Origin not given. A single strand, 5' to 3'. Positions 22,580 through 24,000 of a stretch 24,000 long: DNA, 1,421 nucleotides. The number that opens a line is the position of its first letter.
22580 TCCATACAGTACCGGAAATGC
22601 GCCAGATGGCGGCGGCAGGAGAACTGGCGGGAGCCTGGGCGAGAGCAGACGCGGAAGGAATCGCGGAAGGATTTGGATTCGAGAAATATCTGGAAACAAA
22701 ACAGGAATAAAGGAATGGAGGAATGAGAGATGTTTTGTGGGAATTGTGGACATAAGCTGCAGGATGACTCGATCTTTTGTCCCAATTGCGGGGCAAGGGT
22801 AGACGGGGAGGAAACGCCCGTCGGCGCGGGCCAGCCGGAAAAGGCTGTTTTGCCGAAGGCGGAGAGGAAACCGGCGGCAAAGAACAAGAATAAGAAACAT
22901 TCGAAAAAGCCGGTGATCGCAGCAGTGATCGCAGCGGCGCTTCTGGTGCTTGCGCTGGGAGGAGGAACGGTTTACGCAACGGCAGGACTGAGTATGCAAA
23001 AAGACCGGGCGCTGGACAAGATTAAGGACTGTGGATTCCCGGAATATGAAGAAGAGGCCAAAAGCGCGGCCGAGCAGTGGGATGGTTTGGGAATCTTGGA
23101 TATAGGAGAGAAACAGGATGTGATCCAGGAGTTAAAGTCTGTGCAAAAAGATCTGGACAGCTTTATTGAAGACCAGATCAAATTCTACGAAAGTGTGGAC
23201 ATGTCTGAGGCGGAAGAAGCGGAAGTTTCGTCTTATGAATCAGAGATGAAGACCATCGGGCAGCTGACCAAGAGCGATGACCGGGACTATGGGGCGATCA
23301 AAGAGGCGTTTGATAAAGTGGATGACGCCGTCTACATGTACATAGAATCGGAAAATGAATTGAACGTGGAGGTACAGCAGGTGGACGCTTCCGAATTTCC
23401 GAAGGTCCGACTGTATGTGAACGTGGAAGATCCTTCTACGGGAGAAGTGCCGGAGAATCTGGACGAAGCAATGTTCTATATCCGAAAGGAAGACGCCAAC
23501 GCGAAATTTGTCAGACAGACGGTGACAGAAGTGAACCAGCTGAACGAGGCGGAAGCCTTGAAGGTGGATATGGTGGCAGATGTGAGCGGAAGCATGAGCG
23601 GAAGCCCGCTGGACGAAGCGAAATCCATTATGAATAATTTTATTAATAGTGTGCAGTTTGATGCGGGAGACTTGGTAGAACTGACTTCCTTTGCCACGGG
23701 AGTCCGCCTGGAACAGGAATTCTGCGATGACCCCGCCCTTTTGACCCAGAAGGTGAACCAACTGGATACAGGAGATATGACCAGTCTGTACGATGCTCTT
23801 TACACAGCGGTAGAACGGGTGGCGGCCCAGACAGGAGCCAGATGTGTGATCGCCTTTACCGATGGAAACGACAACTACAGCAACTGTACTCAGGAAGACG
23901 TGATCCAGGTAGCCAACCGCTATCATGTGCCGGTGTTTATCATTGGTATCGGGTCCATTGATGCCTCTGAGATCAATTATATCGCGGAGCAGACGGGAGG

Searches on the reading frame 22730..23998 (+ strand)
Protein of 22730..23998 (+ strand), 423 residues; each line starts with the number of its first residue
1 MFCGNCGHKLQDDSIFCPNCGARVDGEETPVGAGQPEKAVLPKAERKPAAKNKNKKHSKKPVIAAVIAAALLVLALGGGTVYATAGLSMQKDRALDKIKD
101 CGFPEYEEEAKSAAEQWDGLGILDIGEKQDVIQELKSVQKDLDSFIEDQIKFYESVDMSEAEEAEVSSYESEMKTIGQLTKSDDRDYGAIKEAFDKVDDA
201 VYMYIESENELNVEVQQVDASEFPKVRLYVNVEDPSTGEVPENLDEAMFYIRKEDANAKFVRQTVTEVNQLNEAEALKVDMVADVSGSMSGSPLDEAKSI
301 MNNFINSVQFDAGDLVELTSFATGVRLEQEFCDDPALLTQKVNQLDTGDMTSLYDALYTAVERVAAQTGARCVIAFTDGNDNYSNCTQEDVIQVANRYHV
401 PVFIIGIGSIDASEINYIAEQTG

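Call 7: search_protein_families(library=pfam, proteins=[window:22730-23998:+], max_evalue=0.01)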
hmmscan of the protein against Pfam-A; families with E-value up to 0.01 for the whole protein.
window:22730-23998:+ (423 aa): 9 families
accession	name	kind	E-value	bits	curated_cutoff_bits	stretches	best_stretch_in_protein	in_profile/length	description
PF00092.34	VWA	-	2.2e-14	54.5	23.8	1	282-421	5-153/174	von Willebrand factor type A domain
PF13519.12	VWA_2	-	5.4e-14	53.1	27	1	281-379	3-106/107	von Willebrand factor type A domain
PF13768.12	VWA_3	-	3e-10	40.8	27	1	281-422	5-149/155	von Willebrand factor type A domain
PF13240.11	Zn_Ribbon_1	-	7.5e-09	35.5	25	1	2-23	1-22/23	zinc-ribbon domain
PF13248.11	Zn_ribbon_3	-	5.6e-06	26.1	27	1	3-23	5-25/26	zinc-ribbon domain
PF12773.13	DZR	-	7.3e-05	23.3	27.3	1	3-25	1-23/45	Double zinc ribbon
PF09696.15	Ctf8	-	0.0023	18.7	22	0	217-277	59-114/133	Ctf8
PF24460.1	DUF7575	-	0.0056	16.4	28.5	0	3-25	6-28/28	Domain of unknown function (DUF7575)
PF24463.1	DUF7577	-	0.0069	16.4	28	0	14-25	2-13/27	Domain of unknown function (DUF7577)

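Call 8: search_protein_families(library=ncbifam, proteins=[window:22730-23998:+], max_evalue=0.01)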
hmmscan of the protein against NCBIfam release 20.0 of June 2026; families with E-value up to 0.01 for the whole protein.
window:22730-23998:+ (423 aa): 3 families
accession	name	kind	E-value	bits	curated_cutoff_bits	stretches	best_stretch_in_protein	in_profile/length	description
TIGR03436.1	acidobact_VWFA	subfamily_domain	1.1e-13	51.3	81.25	1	225-414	9-226/324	VWA domain-containing protein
NF047508.1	VWA_BatA_Lepto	exception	6.6e-06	25.4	380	1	278-417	90-239/315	VWA domain-containing protein BatA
NF053815.1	teico_TcaA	equivalog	0.0056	15.5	550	1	3-74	4-64/463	membrane-associated protein TcaA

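Call 18: search_protein_families(library=padloc, proteins=[window:22730-23998:+], max_evalue=0.01)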
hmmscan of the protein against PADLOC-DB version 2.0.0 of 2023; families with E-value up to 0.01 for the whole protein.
window:22730-23998:+ (423 aa): 0 families

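Call 19: search_protein_families(library=phrogs, proteins=[window:22730-23998:+], max_evalue=0.001)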
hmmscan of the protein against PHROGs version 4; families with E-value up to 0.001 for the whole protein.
window:22730-23998:+ (423 aa): 3 families
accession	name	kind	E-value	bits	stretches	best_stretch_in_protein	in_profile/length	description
phrog_7371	-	unknown function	3.8e-09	37.5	1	274-386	4-115/204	-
phrog_2546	-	unknown function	9.8e-06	26.9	1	1-30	1-30/180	-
phrog_5359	-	unknown function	0.00027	21.5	1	271-416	23-185/229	-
